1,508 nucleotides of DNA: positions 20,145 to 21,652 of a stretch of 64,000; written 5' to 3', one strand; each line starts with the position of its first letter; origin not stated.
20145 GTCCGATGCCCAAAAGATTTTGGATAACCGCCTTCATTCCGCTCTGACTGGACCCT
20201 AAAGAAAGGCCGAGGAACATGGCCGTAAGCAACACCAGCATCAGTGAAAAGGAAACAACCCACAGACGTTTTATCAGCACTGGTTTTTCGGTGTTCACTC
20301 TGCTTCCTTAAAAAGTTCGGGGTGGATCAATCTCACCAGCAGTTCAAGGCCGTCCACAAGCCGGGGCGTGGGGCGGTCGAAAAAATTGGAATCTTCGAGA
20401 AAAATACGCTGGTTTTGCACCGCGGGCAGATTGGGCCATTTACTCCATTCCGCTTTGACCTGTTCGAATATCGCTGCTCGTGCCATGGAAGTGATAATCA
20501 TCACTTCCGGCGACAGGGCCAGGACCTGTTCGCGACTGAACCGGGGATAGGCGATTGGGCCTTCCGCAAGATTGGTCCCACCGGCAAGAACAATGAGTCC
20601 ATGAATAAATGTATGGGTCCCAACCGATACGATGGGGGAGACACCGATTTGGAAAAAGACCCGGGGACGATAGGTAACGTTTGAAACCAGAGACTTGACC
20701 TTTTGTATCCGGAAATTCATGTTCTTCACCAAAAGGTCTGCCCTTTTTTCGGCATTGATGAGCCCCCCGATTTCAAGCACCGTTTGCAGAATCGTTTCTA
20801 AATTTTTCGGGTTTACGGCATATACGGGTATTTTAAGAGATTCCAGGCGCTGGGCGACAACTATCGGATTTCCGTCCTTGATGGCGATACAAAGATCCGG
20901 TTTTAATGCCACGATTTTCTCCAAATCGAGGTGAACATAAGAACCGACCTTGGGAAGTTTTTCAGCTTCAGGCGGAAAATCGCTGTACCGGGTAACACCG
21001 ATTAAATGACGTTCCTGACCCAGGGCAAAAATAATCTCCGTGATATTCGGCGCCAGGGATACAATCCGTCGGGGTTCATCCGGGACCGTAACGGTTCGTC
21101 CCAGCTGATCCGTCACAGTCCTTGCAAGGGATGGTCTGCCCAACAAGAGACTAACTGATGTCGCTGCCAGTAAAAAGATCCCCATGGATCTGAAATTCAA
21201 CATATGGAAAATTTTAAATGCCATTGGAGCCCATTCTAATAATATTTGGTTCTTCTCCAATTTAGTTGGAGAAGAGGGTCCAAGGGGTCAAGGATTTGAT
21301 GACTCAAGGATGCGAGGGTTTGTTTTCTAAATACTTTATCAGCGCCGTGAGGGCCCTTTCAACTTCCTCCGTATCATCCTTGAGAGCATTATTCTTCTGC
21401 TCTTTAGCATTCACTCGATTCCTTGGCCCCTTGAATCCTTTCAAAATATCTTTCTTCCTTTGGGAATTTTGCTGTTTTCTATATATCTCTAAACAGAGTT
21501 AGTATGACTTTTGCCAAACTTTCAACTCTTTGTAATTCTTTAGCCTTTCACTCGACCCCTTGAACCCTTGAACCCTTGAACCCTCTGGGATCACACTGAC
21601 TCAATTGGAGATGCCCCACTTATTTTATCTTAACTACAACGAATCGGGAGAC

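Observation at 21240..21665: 410-bp inverted-repeat element with a perfect 8-bp target duplication sits between a B12 riboswitch and the btuFCD-cobU-cobS operon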

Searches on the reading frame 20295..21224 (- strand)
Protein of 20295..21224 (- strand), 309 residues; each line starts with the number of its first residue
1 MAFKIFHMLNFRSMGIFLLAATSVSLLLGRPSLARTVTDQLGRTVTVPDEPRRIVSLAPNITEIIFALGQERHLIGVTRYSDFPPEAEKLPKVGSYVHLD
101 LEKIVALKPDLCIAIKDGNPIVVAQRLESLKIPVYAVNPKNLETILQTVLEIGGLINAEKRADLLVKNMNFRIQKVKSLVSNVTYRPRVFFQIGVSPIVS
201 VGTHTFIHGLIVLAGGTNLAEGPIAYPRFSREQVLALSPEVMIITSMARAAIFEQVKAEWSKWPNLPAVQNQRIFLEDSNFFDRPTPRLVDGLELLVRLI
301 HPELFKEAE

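Call 15: search_protein_families(library=pfam, proteins=[window:20295-21224:-])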
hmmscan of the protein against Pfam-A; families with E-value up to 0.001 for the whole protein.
window:20295-21224:- (309 aa): 1 family
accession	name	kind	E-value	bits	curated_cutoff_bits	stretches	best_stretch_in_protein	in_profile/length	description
PF01497.23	Peripla_BP_2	-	1.5e-30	106.8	27.5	1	54-277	1-231/235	Periplasmic binding protein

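Call 16: find_encoding_contigs(protein=window:20295-21224:-, flank=10000, max_places=10)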
Protein window:20295-21224:- (309 aa): no gene with exactly this product is on record in the collection.

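Call 17: find_homologous_proteins(query=window:20295-21224:-, max_evalue=1e-20)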
Query window:20295-21224:- (309 aa): 4947 proteins with E <= 1e-20 among 8000 candidates; the best 120 are listed.
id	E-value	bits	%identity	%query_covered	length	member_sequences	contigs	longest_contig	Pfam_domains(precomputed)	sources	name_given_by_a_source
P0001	7.7e-176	601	90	100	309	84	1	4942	PF01497.24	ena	-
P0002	1.7e-174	597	89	100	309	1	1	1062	PF01497.24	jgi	jgi:iron complex transport system substrate-binding protein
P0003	1.2e-173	594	88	100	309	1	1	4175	PF01497.24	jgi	-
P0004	1.2e-173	594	88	100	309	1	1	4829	PF01497.24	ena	-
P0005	4.3e-173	592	88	100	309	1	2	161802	PF01497.24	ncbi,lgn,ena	-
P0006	5.4e-173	592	88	100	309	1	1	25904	PF01497.24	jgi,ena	-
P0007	5.9e-173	592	88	100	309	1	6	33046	PF01497.24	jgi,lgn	jgi:iron complex transport system substrate-binding protein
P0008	6.1e-173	592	87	100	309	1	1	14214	PF01497.24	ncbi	-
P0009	2.5e-172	590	87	100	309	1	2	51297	PF01497.24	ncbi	-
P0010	9.8e-172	588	89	98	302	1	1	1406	PF01497.24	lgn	-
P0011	3.6e-171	586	88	98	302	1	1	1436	PF01497.24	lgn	-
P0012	4.8e-171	586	88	98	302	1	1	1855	PF01497.24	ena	-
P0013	2.7e-170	583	88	98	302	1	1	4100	PF01497.24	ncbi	-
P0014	8.6e-170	582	88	98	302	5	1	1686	PF01497.24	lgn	-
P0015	3.6e-168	576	89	96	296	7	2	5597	PF01497.24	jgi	jgi:iron complex transport system substrate-binding protein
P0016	2.0e-167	574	89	96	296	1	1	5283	PF01497.24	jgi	jgi:cobalamin transport system substrate-binding protein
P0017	2.2e-167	574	86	98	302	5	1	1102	PF01497.24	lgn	-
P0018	5.8e-167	572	88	96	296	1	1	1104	PF01497.24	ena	-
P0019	6.9e-166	569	84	100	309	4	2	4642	PF01497.24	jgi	jgi:iron complex transport system substrate-binding protein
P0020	8.7e-164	562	85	98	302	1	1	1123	PF01497.24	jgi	jgi:iron complex transport system substrate-binding protein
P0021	2.6e-163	560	85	98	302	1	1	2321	PF01497.24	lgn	-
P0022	9.2e-163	559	84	98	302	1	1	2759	PF01497.24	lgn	-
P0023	3.3e-161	553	86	95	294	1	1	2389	PF01497.24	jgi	jgi:iron complex transport system substrate-binding protein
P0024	9.4e-160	549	81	100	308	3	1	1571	PF01497.24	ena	-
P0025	4.0e-155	533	82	100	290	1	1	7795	PF01497.24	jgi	-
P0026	1.3e-154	532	82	100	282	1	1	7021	PF01497.24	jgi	-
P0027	2.8e-145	501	75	98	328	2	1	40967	PF01497.24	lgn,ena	-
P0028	2.9e-145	501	74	98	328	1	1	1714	PF01497.24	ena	-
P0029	3.7e-145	501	74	98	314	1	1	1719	PF01497.24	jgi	jgi:iron complex transport system substrate-binding protein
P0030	4.0e-145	501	74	98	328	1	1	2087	PF01497.24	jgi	jgi:iron complex transport system substrate-binding protein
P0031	4.6e-145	500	79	92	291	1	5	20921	PF01497.24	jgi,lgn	jgi:iron complex transport system substrate-binding protein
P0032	7.0e-145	500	77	95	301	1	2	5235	PF01497.24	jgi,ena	-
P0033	7.7e-145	500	74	97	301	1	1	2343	PF01497.24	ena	-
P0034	1.1e-144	499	74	98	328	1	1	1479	PF01497.24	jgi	jgi:iron complex transport system substrate-binding protein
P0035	1.5e-144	499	75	98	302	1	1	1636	PF01497.24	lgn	-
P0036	1.7e-144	499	72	99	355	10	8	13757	PF01497.24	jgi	-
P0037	1.8e-144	499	74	97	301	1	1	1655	PF01497.24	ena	-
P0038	3.5e-144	498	75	98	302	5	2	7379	PF01497.24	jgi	-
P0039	3.5e-144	498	76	98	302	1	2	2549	PF01497.24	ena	-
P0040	3.6e-144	498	74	97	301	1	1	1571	PF01497.24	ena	-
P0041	3.8e-144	497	75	98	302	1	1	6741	PF01497.24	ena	-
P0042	4.1e-144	497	76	97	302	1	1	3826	PF01497.24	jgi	jgi:iron complex transport system substrate-binding protein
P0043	4.2e-144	497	75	98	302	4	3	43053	PF01497.24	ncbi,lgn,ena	-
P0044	5.7e-144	497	76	97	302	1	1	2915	PF01497.24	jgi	jgi:iron complex transport system substrate-binding protein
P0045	5.9e-144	497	75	97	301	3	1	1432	PF01497.24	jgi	jgi:iron complex transport system substrate-binding protein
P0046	8.1e-144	496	75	96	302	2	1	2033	PF01497.24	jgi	-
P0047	1.1e-143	496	74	98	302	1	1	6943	PF01497.24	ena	-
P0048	1.2e-143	496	79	91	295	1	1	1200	PF01497.24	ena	-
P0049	1.2e-143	496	76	95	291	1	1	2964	PF01497.24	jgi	-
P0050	1.5e-143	495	78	91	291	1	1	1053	PF01497.24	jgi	jgi:iron complex transport system substrate-binding protein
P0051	1.6e-143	495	74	98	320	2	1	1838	PF01497.24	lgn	-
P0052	1.9e-143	495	75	98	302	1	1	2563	PF01497.24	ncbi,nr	ncbi:MAG: cobalamin-binding protein [Desulfobacterales bacterium]|nr:cobalamin-binding protein [Desu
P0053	2.1e-143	495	74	98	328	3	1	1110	PF01497.24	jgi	jgi:iron complex transport system substrate-binding protein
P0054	2.2e-143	495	79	91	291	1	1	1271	PF01497.24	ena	-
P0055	2.6e-143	495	78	93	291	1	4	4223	PF01497.24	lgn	-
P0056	3.0e-143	495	76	95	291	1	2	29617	PF01497.24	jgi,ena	-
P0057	3.8e-143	494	75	97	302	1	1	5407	PF01497.24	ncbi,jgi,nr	ncbi:MAG: cobalamin-binding protein [Desulfobacteraceae bacterium]|nr:cobalamin-binding protein [Des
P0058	3.8e-143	494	74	98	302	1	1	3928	PF01497.24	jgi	-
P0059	4.0e-143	494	74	98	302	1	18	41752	PF01497.24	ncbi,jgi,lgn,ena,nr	ncbi:MAG: cobalamin-binding protein [Desulfobacteraceae bacterium]|jgi:cobalamin transport system su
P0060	4.4e-143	494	73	97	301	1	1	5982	PF01497.24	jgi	jgi:iron complex transport system substrate-binding protein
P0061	4.4e-143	494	74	97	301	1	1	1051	PF01497.24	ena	-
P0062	5.0e-143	494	74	98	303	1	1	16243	PF01497.24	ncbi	ncbi:MAG: cobalamin-binding protein [Desulfobacterales bacterium]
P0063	5.6e-143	494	74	98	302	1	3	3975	PF01497.24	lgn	-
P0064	6.5e-143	493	74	97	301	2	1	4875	PF01497.24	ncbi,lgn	-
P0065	7.8e-143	493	74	97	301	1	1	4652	PF01497.24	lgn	-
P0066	8.4e-143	493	78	92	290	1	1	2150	PF01497.24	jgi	jgi:iron complex transport system substrate-binding protein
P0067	8.5e-143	493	74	97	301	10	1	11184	PF01497.24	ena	-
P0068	8.7e-143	493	74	98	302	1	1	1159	PF01497.24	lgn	-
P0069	9.0e-143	493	80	90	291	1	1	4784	PF01497.24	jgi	-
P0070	9.2e-143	493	73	97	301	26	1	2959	PF01497.24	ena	-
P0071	9.2e-143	493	74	97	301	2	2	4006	PF01497.24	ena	-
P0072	9.4e-143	493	75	97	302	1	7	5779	PF01497.24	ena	-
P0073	9.6e-143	493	78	92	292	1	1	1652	PF01497.24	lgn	-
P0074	1.3e-142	492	75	97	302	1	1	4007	PF01497.24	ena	-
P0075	1.4e-142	492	79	91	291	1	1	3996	PF01497.24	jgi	-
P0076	1.6e-142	492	75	98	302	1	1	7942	PF01497.24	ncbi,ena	ncbi:MAG: cobalamin-binding protein [Desulfobacterales bacterium]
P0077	1.6e-142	492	78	90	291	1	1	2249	PF01497.24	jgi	-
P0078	1.8e-142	492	74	99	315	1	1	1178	PF01497.24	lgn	-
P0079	1.9e-142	492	77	90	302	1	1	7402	PF01497.24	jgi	jgi:iron complex transport system substrate-binding protein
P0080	2.0e-142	492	78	93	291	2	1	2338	PF01497.24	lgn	-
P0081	2.3e-142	492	74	98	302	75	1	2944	PF01497.24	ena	-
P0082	2.4e-142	492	79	90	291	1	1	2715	PF01497.24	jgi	jgi:iron complex transport system substrate-binding protein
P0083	2.5e-142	491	74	98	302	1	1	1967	PF01497.24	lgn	-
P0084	2.5e-142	491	73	97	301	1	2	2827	PF01497.24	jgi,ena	-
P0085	2.6e-142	491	78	90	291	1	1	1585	PF01497.24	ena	-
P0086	2.8e-142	491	74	98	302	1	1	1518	PF01497.24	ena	-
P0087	2.9e-142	491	71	99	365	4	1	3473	PF01497.24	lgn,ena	-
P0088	3.1e-142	491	73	98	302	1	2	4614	PF01497.24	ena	-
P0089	3.2e-142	491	78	90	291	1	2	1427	PF01497.24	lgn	-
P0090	3.2e-142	491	74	97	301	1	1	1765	PF01497.24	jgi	-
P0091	3.3e-142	491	74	98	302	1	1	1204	PF01497.24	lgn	-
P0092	3.4e-142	491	73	98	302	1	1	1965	PF01497.24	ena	-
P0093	3.5e-142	491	78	90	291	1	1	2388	PF01497.24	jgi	-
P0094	3.5e-142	491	79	90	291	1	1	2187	PF01497.24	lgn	-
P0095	3.5e-142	491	78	90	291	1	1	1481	PF01497.24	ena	-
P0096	3.7e-142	491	79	92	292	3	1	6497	PF01497.24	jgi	jgi:iron complex transport system substrate-binding protein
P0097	3.8e-142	491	74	98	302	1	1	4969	PF01497.24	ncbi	-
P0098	4.6e-142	491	75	97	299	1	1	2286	PF01497.24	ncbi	ncbi:MAG: cobalamin-binding protein, partial [Desulfobacterales bacterium]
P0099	5.5e-142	490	76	94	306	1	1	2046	PF01497.24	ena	-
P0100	5.6e-142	490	75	97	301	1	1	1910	PF01497.24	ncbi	-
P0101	5.6e-142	490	75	95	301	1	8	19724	PF01497.24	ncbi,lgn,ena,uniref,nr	ncbi:MAG: cobalamin-binding protein [Desulfobacterales bacterium]|uniref:Cobalamin-binding protein n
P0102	5.7e-142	490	79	89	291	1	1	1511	PF01497.24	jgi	jgi:iron complex transport system substrate-binding protein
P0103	5.8e-142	490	78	91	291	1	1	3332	PF01497.24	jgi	-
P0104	6.1e-142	490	74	98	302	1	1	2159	PF01497.24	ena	-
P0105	6.7e-142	490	74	98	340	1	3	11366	PF01497.24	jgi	-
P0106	7.4e-142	490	74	97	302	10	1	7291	PF01497.24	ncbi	-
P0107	7.8e-142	490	74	98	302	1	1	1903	PF01497.24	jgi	-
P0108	7.9e-142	490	77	91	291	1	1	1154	PF01497.24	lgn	-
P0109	8.0e-142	490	75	97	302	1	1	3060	PF01497.24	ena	-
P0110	8.5e-142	490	81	89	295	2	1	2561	PF01497.24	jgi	jgi:cobalamin transport system substrate-binding protein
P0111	8.5e-142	490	80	89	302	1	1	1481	PF01497.24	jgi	jgi:iron complex transport system substrate-binding protein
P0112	9.2e-142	490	74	95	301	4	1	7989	PF01497.24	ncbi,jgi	ncbi:MAG: cobalamin-binding protein [Desulfobacterales bacterium]|jgi:iron complex transport system 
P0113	1.0e-141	490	73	97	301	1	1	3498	PF01497.24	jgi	jgi:iron complex transport system substrate-binding protein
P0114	1.0e-141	489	75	97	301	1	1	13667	PF01497.24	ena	-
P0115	1.0e-141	489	75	97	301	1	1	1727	PF01497.24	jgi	jgi:iron complex transport system substrate-binding protein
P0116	1.0e-141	489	78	90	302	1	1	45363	PF01497.24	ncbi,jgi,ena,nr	ncbi:MAG: cobalamin-binding protein [Desulfobacteraceae bacterium]|nr:cobalamin-binding protein [Des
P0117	1.1e-141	489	78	90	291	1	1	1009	PF01497.24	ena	-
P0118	1.1e-141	489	80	89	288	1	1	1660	PF01497.24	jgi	jgi:iron complex transport system substrate-binding protein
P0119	1.2e-141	489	78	90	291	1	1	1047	PF01497.24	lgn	-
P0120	1.2e-141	489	74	98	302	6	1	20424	PF01497.24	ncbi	-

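Call 18: find_encoding_contigs(protein=P0005, flank=4000, max_places=3)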
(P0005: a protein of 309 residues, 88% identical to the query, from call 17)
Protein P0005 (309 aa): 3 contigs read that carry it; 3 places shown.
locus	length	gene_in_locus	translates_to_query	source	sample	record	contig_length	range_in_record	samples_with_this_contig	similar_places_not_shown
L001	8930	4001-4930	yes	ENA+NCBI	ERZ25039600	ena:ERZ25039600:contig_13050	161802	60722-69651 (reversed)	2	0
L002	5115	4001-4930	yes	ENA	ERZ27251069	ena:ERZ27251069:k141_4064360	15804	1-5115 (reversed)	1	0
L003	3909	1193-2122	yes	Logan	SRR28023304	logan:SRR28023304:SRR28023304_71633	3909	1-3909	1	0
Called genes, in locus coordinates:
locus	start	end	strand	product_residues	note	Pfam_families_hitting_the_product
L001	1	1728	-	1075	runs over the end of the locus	PF04257:RecC_N, PF27451:RecC_4th, PF17946:RecC_C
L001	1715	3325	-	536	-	PF00732:GMC_oxred_N (faint), PF00890:FAD_binding_2 (faint), PF01266:DAO (faint), PF13450:NAD_binding_8 (faint), PF05199:GMC_oxred_C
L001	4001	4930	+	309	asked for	PF01497:Peripla_BP_2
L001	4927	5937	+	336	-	PF01032:FecCD, PF00950:ABC-3 (weak)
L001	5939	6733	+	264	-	PF13175:AAA_15 (faint), PF00005:ABC_tran, PF02463:SMC_N (weak), PF13304:AAA_21 (weak)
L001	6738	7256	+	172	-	PF02283:CobU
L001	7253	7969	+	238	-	PF02654:CobS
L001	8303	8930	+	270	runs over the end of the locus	PF01261:AP_endonuc_2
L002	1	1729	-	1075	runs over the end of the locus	PF04257:RecC_N, PF27451:RecC_4th, PF17946:RecC_C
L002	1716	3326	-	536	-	PF00732:GMC_oxred_N (faint), PF00890:FAD_binding_2 (faint), PF01266:DAO (faint), PF13450:NAD_binding_8 (faint), PF05199:GMC_oxred_C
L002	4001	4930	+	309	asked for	PF01497:Peripla_BP_2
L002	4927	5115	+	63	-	?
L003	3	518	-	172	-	?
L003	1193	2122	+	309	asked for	PF01497:Peripla_BP_2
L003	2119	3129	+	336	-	PF01032:FecCD, PF00950:ABC-3 (weak)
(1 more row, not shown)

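Call 19: find_encoding_contigs(protein=P0009, flank=4000, max_places=3)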
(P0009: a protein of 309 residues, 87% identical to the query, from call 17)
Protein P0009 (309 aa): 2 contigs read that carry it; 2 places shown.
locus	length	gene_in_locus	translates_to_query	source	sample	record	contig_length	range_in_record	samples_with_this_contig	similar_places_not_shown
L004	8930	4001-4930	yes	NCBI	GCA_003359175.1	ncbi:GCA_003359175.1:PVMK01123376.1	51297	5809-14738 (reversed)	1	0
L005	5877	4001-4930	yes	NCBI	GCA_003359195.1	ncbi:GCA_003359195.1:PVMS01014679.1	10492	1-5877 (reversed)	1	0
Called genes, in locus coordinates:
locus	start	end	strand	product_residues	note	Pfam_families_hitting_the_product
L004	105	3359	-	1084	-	PF04257:RecC_N, PF27451:RecC_4th, PF17946:RecC_C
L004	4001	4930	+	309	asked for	PF01497:Peripla_BP_2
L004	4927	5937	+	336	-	PF01032:FecCD, PF00950:ABC-3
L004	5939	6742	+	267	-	PF13476:AAA_23 (faint), PF13175:AAA_15 (faint), PF00005:ABC_tran, PF02463:SMC_N, PF13304:AAA_21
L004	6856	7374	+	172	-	PF02283:CobU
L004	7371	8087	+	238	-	PF02654:CobS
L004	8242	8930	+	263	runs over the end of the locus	PF01261:AP_endonuc_2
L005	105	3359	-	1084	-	PF04257:RecC_N, PF27451:RecC_4th, PF17946:RecC_C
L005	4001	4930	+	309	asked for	PF01497:Peripla_BP_2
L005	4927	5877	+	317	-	?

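Call 20: find_encoding_contigs(protein=P0007, flank=4000, max_places=4)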
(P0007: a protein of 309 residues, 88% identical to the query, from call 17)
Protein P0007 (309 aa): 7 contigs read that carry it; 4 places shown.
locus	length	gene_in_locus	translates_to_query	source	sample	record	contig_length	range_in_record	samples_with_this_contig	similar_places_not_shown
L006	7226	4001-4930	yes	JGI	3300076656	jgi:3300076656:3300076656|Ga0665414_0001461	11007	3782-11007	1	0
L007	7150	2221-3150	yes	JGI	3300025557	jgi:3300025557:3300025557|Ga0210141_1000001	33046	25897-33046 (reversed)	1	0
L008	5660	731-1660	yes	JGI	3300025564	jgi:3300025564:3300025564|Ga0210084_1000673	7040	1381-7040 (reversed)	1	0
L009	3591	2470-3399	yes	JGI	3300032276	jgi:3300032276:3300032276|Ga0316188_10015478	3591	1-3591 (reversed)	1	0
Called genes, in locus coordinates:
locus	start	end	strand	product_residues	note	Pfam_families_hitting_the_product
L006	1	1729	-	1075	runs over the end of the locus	PF04257:RecC_N, PF27451:RecC_4th, PF17946:RecC_C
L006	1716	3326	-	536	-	PF00732:GMC_oxred_N (faint), PF00890:FAD_binding_2 (faint), PF01266:DAO (faint), PF13450:NAD_binding_8 (faint), PF05199:GMC_oxred_C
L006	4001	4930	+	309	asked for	PF01497:Peripla_BP_2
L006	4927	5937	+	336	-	PF01032:FecCD, PF00950:ABC-3 (weak)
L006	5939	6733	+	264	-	PF13175:AAA_15 (faint), PF00005:ABC_tran, PF02463:SMC_N (weak), PF13304:AAA_21 (weak)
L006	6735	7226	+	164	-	?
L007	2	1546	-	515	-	?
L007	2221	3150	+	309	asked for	PF01497:Peripla_BP_2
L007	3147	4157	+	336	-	PF01032:FecCD, PF00950:ABC-3 (weak)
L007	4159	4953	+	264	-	PF13175:AAA_15 (faint), PF00005:ABC_tran, PF02463:SMC_N (weak), PF13304:AAA_21 (weak)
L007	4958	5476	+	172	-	PF02283:CobU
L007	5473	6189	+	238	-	PF02654:CobS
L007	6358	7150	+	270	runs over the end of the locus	PF01261:AP_endonuc_2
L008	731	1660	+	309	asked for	PF01497:Peripla_BP_2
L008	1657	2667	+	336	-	PF01032:FecCD, PF00950:ABC-3 (weak)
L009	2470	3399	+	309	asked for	PF01497:Peripla_BP_2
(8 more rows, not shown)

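Call 60: find_encoding_contigs(protein=P0001, flank=3000, max_places=3)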
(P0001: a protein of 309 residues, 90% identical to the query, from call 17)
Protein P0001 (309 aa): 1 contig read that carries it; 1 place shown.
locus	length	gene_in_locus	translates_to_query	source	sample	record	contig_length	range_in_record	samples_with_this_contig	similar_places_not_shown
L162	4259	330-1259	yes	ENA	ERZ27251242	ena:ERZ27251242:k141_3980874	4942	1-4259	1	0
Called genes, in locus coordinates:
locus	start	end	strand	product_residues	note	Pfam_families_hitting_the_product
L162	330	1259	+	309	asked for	PF01497:Peripla_BP_2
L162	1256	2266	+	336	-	PF01032:FecCD, PF00950:ABC-3 (weak)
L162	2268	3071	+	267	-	PF13175:AAA_15 (faint), PF13476:AAA_23 (weak), PF02463:SMC_N (weak), PF00005:ABC_tran, PF13304:AAA_21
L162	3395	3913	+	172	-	PF02283:CobU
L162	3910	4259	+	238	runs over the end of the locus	PF02654:CobS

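Call 61: find_encoding_contigs(protein=P0004, flank=3000, max_places=3)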
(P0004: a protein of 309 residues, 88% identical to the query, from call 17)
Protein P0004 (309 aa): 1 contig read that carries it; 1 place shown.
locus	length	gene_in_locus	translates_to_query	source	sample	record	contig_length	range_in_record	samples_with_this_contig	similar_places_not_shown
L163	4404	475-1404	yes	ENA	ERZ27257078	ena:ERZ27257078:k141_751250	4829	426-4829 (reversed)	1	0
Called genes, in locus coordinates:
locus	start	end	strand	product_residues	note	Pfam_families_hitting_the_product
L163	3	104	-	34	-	?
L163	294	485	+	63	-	-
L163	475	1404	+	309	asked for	PF01497:Peripla_BP_2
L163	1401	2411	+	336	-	PF01032:FecCD, PF00950:ABC-3 (weak)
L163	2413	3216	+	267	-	PF13476:AAA_23 (weak), PF02463:SMC_N (weak), PF13175:AAA_15 (faint), PF00005:ABC_tran, PF13304:AAA_21 (weak)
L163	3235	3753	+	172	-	PF02283:CobU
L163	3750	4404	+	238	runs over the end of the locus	PF02654:CobS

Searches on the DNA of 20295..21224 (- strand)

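Call 63: search_rna_families(sources=[L162, L163, L001, L004], threshold=gathering)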
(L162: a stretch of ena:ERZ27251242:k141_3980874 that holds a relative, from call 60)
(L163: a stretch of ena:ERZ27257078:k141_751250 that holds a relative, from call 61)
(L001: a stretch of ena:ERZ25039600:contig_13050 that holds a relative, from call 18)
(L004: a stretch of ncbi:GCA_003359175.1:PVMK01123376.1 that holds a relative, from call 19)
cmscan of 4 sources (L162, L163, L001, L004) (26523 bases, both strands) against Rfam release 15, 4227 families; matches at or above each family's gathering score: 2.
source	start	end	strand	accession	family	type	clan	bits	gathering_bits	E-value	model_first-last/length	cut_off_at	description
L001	3668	3888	+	RF00174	Cobalamin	Cis-reg; riboswitch;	CL00101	93.3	31.5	2.9e-22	1-189/189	no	Cobalamin riboswitch aptamer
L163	140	361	+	RF00174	Cobalamin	Cis-reg; riboswitch;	CL00101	91.8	31.5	7.9e-22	1-189/189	no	Cobalamin riboswitch aptamer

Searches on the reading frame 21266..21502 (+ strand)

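Call 31: search_protein_families(library=pfam, proteins=[window:21266-21502:+], max_evalue=1)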
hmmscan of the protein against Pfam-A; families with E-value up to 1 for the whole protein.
window:21266-21502:+ (78 aa): 1 family
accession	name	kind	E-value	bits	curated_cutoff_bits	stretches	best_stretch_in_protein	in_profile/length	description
PF01970.21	TctA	-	0.11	11.6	28.9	1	27-71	87-131/423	Tripartite tricarboxylate transporter TctA family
